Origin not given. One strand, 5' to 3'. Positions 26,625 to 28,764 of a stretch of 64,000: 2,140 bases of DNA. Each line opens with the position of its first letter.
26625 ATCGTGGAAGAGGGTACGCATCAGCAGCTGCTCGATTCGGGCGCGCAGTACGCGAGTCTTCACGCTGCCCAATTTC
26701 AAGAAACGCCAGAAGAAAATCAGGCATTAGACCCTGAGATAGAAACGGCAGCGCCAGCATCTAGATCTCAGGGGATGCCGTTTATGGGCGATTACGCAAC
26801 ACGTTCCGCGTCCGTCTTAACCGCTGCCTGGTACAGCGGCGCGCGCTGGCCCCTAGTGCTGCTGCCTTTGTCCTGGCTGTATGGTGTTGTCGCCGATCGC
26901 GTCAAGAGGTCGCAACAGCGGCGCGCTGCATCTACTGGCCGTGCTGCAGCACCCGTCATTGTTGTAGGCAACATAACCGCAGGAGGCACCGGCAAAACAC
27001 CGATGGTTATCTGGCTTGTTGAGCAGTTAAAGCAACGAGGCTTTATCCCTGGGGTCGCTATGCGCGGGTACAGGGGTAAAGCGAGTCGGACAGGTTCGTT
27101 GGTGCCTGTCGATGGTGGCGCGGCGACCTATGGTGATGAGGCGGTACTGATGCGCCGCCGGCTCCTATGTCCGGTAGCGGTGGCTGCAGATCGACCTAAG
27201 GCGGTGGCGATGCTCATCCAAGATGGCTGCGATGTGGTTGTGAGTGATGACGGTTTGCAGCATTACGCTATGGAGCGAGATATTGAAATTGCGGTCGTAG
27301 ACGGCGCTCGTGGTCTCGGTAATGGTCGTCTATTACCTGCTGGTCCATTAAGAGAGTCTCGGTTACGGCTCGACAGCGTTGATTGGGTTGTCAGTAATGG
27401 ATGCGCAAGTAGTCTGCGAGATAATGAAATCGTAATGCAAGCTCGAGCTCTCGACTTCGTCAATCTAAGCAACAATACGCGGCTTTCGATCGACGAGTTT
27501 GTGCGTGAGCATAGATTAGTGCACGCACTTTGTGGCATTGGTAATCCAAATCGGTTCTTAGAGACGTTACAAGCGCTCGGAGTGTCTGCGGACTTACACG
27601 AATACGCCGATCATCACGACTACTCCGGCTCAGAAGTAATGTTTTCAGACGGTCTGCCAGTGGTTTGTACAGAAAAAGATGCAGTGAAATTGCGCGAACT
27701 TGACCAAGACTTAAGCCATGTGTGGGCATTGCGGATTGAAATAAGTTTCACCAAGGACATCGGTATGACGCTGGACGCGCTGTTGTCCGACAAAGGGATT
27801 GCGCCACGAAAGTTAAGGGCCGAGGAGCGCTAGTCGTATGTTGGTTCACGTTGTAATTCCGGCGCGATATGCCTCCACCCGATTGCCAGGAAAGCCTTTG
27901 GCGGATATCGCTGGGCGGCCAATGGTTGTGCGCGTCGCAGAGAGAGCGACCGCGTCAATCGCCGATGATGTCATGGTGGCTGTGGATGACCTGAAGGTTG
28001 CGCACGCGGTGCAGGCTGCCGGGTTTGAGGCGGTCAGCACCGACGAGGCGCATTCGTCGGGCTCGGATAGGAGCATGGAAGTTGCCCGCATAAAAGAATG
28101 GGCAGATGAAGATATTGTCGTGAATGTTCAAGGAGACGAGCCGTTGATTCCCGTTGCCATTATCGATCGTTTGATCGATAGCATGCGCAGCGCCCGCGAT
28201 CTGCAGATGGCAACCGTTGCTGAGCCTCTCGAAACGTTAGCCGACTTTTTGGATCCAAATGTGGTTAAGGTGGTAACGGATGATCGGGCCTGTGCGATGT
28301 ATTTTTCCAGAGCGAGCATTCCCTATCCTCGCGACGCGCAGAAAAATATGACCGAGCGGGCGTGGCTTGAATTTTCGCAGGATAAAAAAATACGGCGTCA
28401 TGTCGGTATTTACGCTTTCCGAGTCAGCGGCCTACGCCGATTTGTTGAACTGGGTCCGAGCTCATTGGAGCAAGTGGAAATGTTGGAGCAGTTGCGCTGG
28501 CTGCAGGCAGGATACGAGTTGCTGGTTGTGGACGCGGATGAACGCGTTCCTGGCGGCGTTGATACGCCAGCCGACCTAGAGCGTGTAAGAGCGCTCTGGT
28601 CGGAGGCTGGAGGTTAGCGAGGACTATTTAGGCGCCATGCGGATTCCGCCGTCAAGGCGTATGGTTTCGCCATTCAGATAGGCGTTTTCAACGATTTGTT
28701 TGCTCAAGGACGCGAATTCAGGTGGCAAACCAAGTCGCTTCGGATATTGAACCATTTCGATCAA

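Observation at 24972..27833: MsbA-LpxK fusion: lipid A flippase and lipid A 4'-kinase in one polypeptide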

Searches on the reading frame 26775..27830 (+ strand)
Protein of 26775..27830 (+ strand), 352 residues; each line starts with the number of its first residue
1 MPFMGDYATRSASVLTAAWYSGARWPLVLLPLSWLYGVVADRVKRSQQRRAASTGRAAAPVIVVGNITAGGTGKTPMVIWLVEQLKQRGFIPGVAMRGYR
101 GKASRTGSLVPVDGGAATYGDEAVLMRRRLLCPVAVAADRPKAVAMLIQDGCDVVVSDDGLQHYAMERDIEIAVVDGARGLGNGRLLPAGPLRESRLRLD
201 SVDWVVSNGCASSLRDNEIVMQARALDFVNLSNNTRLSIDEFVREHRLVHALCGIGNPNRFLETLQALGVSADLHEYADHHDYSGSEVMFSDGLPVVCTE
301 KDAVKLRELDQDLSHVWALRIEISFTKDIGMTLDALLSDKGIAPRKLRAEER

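Call 37: search_solved_structures(query=window:26775-27830:+, max_evalue=0.00001, show_alignments=1)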
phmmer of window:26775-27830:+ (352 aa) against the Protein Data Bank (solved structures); distinct sequences matched with E-value up to 0.00001: 2.
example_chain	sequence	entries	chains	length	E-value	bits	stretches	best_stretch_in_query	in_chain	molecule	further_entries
4ehw_A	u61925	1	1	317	8e-22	81.3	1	29-324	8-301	Tetraacyldisaccharide 4'-kinase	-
4ehx_A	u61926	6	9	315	8.1e-22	81.3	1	29-324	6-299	Tetraacyldisaccharide 4'-kinase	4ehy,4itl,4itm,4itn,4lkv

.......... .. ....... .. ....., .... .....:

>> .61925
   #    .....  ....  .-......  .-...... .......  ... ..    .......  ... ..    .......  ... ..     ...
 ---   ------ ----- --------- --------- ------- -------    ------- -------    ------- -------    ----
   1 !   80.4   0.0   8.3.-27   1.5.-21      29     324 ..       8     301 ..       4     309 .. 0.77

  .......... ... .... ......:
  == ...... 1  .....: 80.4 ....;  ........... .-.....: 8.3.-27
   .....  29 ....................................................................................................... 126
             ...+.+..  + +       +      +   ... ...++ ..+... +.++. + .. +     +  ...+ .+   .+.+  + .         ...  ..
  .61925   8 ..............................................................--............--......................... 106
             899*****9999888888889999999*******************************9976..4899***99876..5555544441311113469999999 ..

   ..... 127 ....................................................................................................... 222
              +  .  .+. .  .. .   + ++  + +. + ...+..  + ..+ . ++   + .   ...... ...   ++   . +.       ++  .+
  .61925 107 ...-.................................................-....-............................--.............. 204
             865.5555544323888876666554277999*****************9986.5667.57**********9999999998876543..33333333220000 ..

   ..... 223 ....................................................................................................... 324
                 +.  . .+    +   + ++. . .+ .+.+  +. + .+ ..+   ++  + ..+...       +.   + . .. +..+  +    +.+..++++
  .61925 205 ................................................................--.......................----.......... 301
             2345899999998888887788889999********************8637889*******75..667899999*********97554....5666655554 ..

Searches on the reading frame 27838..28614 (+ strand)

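Call 3: search_protein_families(library=pfam, proteins=[window:27838-28614:+])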
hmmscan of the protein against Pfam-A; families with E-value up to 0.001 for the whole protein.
window:27838-28614:+ (259 aa): 2 families
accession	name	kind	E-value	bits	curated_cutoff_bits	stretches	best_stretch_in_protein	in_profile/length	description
PF02348.25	CTP_transf_3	-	2e-50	172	22.6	1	5-225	2-214/217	Cytidylyltransferase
PF12804.13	NTP_transf_3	-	7.2e-10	39.7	27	1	19-121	16-116/160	MobA-like NTP transferase domain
